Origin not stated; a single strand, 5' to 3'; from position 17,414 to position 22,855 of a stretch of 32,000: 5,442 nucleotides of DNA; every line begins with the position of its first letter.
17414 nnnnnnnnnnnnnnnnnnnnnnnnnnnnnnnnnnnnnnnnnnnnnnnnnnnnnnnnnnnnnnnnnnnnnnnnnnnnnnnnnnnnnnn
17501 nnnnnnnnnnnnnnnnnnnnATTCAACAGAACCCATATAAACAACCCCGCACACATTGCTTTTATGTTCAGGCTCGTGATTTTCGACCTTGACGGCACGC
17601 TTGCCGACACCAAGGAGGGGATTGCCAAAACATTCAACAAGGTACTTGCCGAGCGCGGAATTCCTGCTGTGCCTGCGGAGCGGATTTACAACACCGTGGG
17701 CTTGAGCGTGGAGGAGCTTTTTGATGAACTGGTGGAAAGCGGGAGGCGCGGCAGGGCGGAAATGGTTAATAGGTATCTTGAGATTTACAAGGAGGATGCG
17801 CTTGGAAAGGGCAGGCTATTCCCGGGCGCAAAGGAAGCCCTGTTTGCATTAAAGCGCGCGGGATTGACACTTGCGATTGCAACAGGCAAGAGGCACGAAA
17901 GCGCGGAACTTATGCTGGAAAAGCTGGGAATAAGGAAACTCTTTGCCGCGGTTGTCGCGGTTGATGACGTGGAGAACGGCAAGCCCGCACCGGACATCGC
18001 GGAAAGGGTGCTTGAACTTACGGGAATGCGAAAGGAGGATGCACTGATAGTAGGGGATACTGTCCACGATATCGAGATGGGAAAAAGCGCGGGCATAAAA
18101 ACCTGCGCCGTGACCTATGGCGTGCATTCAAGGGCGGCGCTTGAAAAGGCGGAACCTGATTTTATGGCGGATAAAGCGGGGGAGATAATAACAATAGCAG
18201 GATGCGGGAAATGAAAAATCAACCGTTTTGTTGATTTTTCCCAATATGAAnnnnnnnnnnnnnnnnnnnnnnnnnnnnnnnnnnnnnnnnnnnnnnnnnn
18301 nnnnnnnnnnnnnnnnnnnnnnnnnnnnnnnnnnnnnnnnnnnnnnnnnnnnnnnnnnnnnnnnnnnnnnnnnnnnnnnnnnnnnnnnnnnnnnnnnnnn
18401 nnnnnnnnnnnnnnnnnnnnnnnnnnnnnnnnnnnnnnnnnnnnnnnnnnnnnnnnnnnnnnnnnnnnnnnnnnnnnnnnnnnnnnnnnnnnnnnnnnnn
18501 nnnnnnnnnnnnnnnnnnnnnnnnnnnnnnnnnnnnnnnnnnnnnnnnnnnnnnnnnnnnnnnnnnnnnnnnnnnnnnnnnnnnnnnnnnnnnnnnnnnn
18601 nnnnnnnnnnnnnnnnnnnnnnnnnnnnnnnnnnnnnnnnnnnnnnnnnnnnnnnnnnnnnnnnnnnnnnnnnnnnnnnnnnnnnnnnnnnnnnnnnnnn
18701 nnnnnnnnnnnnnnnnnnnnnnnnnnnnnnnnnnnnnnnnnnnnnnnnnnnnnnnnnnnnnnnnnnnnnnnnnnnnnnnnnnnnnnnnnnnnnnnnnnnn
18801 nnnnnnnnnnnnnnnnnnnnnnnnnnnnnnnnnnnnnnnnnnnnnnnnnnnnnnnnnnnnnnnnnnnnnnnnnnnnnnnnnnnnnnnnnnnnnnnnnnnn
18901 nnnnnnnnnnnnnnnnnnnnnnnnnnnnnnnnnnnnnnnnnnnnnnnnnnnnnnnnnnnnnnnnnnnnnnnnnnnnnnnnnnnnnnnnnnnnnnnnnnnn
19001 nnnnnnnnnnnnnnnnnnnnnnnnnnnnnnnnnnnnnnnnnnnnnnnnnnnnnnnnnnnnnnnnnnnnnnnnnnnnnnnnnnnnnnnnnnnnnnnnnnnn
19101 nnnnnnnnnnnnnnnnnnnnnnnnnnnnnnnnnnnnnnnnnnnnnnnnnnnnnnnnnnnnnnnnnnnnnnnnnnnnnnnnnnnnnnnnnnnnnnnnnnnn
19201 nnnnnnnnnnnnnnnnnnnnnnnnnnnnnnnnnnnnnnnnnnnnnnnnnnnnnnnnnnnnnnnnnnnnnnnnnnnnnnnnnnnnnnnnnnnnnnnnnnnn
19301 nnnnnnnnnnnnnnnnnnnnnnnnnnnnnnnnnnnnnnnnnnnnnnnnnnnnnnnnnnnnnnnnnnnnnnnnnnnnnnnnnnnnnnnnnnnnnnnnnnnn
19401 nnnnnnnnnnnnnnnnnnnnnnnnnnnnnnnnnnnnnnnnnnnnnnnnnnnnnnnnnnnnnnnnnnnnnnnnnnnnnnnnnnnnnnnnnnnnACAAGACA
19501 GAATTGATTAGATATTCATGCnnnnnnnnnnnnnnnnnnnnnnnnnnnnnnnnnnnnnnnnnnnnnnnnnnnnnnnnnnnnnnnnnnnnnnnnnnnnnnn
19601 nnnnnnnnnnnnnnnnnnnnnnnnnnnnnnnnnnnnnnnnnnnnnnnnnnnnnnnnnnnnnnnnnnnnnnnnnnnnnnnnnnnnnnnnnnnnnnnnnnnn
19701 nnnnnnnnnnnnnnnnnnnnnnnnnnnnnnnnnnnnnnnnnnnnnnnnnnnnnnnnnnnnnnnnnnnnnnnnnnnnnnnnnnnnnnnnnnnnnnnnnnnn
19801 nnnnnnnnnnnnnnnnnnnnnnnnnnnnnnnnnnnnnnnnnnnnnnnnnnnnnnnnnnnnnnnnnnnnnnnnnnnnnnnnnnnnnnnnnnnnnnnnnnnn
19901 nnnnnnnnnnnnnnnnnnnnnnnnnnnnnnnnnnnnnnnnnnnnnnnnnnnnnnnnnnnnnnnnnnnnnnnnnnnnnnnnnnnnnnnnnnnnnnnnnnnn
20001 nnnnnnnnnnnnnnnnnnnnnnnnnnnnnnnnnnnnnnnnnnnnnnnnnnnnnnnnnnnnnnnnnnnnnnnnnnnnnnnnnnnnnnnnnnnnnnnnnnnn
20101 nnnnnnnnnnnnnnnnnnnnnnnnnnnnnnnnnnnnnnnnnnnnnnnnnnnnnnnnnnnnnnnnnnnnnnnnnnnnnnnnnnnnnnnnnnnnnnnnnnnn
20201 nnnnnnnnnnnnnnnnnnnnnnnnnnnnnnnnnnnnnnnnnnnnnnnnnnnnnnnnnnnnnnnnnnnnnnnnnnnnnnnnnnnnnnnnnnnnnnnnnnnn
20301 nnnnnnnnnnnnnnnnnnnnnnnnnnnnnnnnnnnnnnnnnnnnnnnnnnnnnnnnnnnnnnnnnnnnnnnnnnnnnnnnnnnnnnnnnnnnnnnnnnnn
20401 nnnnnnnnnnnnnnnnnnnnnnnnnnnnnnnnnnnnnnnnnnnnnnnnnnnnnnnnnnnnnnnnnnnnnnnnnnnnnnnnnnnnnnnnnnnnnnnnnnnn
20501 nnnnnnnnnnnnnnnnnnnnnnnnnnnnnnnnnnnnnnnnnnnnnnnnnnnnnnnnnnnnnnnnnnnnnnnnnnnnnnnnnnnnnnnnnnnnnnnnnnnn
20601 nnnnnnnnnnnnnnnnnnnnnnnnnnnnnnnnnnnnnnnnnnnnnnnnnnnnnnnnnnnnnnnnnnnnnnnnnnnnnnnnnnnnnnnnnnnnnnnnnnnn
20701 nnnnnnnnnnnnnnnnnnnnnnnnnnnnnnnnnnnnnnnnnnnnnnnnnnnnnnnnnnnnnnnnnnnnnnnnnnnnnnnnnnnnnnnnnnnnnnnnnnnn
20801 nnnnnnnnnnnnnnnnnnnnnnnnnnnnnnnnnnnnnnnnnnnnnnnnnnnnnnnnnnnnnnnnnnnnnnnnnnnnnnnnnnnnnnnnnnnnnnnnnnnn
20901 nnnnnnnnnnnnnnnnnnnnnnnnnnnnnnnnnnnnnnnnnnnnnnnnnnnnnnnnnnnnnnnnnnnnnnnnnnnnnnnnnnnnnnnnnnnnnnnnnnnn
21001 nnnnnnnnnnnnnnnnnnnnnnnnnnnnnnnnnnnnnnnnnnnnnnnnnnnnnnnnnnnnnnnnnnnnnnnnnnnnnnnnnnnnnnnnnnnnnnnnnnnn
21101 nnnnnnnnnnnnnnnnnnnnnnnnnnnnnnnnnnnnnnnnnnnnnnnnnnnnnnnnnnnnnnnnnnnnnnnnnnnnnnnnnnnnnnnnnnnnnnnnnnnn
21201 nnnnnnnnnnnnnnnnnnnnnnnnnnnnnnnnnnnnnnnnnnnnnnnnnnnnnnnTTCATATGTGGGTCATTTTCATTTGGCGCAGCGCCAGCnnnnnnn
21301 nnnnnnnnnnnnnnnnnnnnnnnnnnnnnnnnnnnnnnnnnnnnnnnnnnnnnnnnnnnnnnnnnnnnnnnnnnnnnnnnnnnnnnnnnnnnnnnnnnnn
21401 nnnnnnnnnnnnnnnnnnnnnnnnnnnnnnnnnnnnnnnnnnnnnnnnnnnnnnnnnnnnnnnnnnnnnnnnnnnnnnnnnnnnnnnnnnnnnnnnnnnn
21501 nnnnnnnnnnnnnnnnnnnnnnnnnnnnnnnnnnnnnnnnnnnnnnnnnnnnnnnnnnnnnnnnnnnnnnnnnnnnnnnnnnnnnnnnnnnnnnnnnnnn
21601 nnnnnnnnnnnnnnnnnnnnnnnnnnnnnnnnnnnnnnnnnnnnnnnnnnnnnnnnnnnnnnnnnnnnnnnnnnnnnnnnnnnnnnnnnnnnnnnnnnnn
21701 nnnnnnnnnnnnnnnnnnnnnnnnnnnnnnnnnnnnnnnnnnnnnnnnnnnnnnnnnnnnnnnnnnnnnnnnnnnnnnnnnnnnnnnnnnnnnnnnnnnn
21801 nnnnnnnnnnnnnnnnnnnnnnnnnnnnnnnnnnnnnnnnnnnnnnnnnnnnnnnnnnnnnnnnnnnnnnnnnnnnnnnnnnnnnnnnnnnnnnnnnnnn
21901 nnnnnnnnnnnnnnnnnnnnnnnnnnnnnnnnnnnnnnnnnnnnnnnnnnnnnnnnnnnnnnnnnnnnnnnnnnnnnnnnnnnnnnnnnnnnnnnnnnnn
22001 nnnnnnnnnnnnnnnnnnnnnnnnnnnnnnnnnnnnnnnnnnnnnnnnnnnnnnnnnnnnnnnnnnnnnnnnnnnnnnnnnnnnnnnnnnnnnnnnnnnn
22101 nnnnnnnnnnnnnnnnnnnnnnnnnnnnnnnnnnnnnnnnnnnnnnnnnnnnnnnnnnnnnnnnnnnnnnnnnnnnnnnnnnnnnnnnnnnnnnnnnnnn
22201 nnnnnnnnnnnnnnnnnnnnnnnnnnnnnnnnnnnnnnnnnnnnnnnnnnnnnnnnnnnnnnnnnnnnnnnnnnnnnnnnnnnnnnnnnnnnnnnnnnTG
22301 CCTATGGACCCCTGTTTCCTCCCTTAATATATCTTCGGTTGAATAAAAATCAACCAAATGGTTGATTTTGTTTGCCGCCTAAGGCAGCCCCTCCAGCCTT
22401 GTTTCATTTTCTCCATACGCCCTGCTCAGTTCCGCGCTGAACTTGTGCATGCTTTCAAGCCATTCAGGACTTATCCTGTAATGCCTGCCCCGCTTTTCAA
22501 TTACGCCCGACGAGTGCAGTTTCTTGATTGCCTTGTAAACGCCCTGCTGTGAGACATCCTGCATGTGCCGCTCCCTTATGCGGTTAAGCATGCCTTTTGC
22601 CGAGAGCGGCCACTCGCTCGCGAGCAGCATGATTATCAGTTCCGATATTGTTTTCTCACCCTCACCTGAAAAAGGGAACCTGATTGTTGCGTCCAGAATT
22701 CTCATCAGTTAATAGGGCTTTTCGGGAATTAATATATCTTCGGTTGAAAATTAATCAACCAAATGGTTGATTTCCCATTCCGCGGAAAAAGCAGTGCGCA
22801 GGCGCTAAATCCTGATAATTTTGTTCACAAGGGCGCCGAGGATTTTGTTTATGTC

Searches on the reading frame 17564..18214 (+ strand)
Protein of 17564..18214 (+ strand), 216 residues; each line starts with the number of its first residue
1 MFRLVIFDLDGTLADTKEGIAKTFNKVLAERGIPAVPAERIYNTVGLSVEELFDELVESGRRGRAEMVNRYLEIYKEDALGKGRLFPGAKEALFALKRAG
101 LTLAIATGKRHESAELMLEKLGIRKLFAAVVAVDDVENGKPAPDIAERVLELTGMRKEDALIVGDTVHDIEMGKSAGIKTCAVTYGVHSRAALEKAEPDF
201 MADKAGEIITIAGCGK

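Call 16: search_protein_families(library=pfam, proteins=[window:17564-18214:+], max_evalue=0.001)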
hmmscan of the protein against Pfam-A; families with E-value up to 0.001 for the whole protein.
window:17564-18214:+ (216 aa): 6 families
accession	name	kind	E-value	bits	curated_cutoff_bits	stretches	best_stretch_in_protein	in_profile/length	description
PF13419.12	HAD_2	-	9.1e-48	163.2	23.8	1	5-183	1-178/178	Haloacid dehalogenase-like hydrolase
PF00702.32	Hydrolase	-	3.5e-35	122.6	26.4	1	3-177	2-191/191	haloacid dehalogenase-like hydrolase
PF13242.12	Hydrolase_like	-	1.1e-15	57.8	22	1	139-204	3-71/75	HAD-hyrolase-like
PF12710.13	HAD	-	3.6e-15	57.3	27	1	5-173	1-188/189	haloacid dehalogenase-like hydrolase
PF08282.18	Hydrolase_3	-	2.3e-08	34.5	20.9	0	88-127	19-58/255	haloacid dehalogenase-like hydrolase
PF13344.12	Hydrolase_6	-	0.00055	20.4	27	0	83-121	13-51/101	Haloacid dehalogenase-like hydrolase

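Call 80: search_protein_families(library=ncbifam, proteins=[window:17564-18214:+], max_evalue=0.00001)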
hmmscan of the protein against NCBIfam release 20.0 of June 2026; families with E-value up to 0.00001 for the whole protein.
window:17564-18214:+ (216 aa): 43 families (the best 25 are shown)
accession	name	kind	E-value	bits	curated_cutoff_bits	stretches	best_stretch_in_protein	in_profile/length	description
NF009804.0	PRK13288.1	equivalog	1.4e-43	148.8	218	1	3-213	4-211/215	pyrophosphatase PpaX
TIGR01449.2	PGP_bact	equivalog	2e-38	132.1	180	1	5-207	1-208/213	phosphoglycolate phosphatase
NF009695.0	PRK13222.1-2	equivalog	2e-37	128.8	225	1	2-211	6-221/226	phosphoglycolate phosphatase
NF009697.0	PRK13222.1-4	equivalog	5e-32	111.1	327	1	2-214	7-224/232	phosphoglycolate phosphatase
TIGR03351.1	PhnX-like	hypoth_equivalog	2.8e-28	99.4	218.9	1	3-209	2-216/220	phosphonatase-like hydrolase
NF009694.0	PRK13222.1-1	equivalog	5.1e-28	98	415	1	69-211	95-238/252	phosphoglycolate phosphatase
TIGR01454.1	AHBA_synth_RP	hypoth_equivalog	7e-27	94.4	246.65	1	5-210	1-201/205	AHBA synthesis associated protein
NF009696.0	PRK13222.1-3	equivalog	1.1e-25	90.6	359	1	2-206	3-210/223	N-acetylmuramic acid 6-phosphate phosphatase MupP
TIGR02253.1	CTE7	subfamily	2e-24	86.6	169.75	1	1-208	1-220/221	TIGR02253 family HAD-type hydrolase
NF009698.0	PRK13223.1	equivalog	9.6e-23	80.7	466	1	2-209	13-226/272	phosphoglycolate phosphatase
TIGR02009.1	PGMB-YQAB-SF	subfamily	7.2e-22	78.5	153.35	1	5-183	4-186/186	beta-phosphoglucomutase family hydrolase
NF009700.0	PRK13226.1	equivalog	8.1e-19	68.2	342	1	3-188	13-199/229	phosphoglycolate phosphatase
TIGR01990.1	bPGM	equivalog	5.5e-18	65.6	189.4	1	3-183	2-186/187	beta-phosphoglucomutase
NF053653.1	InDiPhoBT2121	equivalog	6.6e-17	61.8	245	1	3-203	2-206/216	inorganic diphosphatase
NF008000.0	PRK10725.1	equivalog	1.5e-16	61.1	215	1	102-183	104-185/188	fructose-1-phosphate/6-phosphogluconate phosphatase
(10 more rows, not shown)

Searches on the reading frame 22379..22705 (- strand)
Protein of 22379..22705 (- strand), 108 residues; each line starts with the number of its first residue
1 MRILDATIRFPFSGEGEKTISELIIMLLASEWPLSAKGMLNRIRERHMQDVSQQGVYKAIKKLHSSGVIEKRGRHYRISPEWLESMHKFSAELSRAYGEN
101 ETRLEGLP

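Call 4: search_protein_families(library=pfam, proteins=[window:22379-22705:-], max_evalue=1)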
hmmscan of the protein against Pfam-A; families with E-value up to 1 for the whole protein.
window:22379-22705:- (108 aa): 13 families
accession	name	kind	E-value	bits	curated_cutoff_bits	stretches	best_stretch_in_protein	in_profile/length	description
PF08279.18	HTH_11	-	0.0045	17.3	25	1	50-77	26-55/55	HTH domain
PF08461.16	HTH_12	-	0.012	16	21.4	1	27-84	7-64/66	Ribonuclease R winged-helix domain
PF01978.25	TrmB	-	0.027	14.7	25.6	1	50-76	33-59/68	Sugar-specific transcriptional regulator TrmB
PF06969.22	HemN_C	-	0.028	14.9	24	1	51-81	32-63/67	HemN C-terminal domain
PF19110.5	DUF5797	-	0.036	14.2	25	1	34-74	104-144/163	Family of unknown function (DUF5797)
PF12840.13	HTH_20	-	0.064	13.7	27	1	30-72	15-51/51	Helix-turn-helix domain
PF13545.12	HTH_Crp_2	-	0.13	12.7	27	1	51-78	34-61/70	Crp-like helix-turn-helix domain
PF04157.22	EAP30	-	0.13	12.4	26.8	1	39-100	119-180/219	EAP30/Vps36 family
PF22381.2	Staph_reg_Sar_Rot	-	0.15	12.6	27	1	19-72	13-61/85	Transcriptional regulator SarA/Rot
PF25213.1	HVO_A0261_N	-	0.15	12.4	35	1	48-79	33-64/86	HVO_A0261 N-terminal domain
PF09079.17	Cdc6_C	-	0.16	12.4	25.1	1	44-77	43-83/96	CDC6, C terminal winged helix domain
PF14394.12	DUF4423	-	0.19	11.9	30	1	47-97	45-95/165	Domain of unknown function (DUF4423)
PF14502.12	HTH_41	-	0.21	11.5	25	1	56-74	23-43/48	Helix-turn-helix domain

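Call 8: search_protein_families(library=ncbifam, proteins=[window:22379-22705:-], max_evalue=1)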
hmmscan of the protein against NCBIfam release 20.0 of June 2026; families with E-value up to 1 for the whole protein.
window:22379-22705:- (108 aa): 0 families

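Call 64: search_protein_families(library=padloc, proteins=[window:22379-22705:-], max_evalue=0.01)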
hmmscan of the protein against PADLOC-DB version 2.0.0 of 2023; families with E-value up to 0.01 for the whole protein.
window:22379-22705:- (108 aa): 1 family
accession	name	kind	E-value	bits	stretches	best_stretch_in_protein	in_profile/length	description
PDLC01987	CARF_m5--CARF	-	0.00022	19.3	1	32-87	18-65/195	-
